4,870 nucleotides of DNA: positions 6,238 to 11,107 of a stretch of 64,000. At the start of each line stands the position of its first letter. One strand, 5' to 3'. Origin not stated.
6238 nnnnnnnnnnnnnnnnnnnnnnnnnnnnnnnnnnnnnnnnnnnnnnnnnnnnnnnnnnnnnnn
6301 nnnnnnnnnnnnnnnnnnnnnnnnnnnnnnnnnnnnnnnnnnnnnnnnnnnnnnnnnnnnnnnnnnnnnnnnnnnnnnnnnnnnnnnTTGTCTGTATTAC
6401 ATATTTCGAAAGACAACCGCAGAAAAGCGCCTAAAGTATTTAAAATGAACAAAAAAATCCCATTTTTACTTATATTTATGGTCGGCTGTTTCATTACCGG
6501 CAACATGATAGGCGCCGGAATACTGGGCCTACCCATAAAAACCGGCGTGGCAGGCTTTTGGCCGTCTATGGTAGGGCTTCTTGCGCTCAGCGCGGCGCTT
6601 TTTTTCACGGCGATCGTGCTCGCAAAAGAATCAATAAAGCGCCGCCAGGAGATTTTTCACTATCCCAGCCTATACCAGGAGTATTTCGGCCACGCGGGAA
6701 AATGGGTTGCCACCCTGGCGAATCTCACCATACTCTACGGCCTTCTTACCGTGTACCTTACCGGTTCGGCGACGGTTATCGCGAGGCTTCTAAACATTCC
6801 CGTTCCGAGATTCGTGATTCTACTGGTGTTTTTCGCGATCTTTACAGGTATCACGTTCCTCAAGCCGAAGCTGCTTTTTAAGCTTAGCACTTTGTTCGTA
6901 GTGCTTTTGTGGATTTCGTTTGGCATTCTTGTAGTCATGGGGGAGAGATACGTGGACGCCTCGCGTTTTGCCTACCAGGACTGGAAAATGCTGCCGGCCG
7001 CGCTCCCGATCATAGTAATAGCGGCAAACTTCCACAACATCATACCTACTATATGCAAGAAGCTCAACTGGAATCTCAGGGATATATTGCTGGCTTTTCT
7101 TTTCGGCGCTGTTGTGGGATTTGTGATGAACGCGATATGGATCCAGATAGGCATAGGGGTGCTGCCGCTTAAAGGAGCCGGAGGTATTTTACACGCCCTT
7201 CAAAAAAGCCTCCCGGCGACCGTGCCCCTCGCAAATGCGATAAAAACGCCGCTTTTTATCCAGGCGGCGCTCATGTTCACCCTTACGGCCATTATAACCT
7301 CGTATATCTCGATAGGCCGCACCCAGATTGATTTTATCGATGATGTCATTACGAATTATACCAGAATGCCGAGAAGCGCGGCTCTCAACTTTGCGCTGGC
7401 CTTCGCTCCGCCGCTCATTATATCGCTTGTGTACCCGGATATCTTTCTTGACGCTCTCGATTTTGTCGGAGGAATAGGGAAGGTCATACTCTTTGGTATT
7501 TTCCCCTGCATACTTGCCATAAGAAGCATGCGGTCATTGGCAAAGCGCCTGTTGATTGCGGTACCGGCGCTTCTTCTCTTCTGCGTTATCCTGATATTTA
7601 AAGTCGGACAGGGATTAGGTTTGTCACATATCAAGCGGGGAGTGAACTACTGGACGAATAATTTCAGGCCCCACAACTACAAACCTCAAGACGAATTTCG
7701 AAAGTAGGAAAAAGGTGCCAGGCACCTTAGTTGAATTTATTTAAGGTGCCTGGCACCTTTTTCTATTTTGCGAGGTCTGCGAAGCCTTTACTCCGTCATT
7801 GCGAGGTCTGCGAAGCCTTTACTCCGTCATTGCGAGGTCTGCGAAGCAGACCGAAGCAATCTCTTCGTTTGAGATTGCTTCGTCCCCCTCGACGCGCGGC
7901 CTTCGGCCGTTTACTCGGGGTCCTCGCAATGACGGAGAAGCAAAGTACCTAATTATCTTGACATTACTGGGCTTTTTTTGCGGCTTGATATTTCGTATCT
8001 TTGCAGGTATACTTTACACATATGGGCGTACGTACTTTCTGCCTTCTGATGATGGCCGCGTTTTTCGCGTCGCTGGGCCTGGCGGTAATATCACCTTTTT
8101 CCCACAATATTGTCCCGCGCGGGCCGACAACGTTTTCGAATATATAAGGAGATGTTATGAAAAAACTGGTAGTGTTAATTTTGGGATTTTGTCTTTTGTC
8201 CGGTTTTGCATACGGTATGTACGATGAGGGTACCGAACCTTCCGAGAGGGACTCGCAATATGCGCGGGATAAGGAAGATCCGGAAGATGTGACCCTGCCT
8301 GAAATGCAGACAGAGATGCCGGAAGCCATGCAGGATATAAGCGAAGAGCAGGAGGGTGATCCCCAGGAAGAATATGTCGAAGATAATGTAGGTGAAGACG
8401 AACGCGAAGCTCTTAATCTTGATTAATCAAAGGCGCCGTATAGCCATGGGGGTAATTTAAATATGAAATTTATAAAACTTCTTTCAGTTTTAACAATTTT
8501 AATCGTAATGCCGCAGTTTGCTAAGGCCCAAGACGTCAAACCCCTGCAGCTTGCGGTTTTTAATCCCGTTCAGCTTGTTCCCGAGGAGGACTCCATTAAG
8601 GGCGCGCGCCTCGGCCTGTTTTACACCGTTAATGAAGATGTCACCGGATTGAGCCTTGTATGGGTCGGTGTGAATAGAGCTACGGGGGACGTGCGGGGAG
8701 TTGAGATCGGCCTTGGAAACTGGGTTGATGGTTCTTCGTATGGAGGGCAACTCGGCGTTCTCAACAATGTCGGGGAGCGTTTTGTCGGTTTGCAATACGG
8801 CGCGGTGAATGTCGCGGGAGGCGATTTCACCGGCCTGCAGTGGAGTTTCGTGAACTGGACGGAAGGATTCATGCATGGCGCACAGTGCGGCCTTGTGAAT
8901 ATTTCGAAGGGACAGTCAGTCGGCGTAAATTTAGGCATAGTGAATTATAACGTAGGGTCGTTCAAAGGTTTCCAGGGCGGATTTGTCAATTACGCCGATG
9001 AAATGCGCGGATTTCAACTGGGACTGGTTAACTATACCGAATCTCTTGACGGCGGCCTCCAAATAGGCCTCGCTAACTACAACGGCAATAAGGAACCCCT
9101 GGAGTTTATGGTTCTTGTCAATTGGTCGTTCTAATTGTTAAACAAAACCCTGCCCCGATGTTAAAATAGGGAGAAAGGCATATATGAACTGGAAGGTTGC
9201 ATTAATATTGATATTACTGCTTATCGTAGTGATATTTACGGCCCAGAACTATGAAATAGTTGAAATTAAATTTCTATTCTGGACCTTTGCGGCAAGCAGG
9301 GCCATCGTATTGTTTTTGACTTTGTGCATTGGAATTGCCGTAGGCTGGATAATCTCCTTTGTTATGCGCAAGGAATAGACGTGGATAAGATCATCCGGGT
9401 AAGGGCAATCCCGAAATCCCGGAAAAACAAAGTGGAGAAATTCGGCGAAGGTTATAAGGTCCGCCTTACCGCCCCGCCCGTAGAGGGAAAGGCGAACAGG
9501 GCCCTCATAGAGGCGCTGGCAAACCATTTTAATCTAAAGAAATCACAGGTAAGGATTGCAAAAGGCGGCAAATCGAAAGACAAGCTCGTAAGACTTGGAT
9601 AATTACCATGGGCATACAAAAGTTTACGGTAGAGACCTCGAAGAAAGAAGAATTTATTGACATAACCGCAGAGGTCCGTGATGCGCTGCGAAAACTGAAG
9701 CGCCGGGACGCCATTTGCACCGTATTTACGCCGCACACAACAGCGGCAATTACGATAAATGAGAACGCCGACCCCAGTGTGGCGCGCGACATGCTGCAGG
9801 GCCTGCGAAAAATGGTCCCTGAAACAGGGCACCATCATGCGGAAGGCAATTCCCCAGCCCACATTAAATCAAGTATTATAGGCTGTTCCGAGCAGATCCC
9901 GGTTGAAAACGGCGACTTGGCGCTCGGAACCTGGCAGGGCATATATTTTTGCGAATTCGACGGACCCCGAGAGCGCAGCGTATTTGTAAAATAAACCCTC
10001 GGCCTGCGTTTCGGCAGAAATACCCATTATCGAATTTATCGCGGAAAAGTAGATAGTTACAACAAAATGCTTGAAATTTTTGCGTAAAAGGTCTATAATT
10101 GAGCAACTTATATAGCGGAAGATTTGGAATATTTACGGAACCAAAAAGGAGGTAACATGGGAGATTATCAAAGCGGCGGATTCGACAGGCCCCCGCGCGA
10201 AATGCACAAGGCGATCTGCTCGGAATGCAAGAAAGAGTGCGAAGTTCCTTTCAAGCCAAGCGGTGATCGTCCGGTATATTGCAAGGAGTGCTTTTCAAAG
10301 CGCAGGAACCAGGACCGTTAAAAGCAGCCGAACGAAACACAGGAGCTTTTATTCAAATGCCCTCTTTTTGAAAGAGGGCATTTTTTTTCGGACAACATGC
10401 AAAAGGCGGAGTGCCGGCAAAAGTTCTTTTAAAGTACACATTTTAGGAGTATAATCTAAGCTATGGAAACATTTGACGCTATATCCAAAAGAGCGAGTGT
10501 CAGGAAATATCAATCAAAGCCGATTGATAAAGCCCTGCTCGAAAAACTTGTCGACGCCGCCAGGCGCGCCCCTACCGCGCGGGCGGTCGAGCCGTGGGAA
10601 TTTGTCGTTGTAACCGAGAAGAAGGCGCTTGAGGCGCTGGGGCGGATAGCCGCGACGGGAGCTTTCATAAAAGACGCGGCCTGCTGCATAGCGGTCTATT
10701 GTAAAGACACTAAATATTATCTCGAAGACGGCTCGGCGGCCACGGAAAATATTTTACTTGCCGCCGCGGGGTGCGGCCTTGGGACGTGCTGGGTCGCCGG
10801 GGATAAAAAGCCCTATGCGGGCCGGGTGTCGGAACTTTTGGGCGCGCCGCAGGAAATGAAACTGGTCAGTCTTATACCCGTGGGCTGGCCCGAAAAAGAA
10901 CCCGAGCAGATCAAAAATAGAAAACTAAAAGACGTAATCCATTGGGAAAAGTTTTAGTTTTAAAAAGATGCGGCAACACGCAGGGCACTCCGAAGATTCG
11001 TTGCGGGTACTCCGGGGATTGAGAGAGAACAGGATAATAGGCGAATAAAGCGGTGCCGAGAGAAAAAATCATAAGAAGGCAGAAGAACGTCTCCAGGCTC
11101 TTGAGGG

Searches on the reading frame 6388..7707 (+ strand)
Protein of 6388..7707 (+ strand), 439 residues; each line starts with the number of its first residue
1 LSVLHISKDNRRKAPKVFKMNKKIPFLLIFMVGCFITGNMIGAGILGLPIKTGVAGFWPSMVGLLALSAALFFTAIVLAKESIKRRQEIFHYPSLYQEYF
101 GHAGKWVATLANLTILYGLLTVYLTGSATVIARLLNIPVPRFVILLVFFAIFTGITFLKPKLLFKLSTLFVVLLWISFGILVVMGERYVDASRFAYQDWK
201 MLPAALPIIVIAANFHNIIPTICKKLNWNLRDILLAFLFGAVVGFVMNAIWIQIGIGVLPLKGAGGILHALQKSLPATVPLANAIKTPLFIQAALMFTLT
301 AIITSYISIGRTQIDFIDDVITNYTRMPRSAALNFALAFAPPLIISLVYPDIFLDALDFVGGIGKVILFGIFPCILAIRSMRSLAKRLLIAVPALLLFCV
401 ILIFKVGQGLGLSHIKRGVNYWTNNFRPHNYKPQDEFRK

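Call 33: search_protein_families(library=pfam, proteins=[window:6388-7707:+], max_evalue=0.001)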
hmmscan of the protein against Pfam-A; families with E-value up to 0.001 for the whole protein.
window:6388-7707:+ (439 aa): 2 families
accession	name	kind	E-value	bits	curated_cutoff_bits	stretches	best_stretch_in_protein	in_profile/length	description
PF03222.19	Trp_Tyr_perm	-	4.4e-47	161.5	22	1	32-406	8-387/393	Tryptophan/tyrosine permease family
PF01490.24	Aa_trans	-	2.8e-09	36.6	25.6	1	32-226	8-219/410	Transmembrane amino acid transporter protein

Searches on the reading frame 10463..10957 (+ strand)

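Call 33: search_protein_families(library=pfam, proteins=[window:10463-10957:+], max_evalue=0.001)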
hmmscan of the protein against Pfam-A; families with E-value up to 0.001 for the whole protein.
window:10463-10957:+ (164 aa): 2 families
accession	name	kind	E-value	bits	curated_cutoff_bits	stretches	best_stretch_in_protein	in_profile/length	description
PF00881.29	Nitroreductase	-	1.4e-24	87.6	23.5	2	7-73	1-67/167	Nitroreductase family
PF14512.11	TM1586_NiRdase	-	2.2e-17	63.9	27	1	3-161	2-151/215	Putative TM nitroreductase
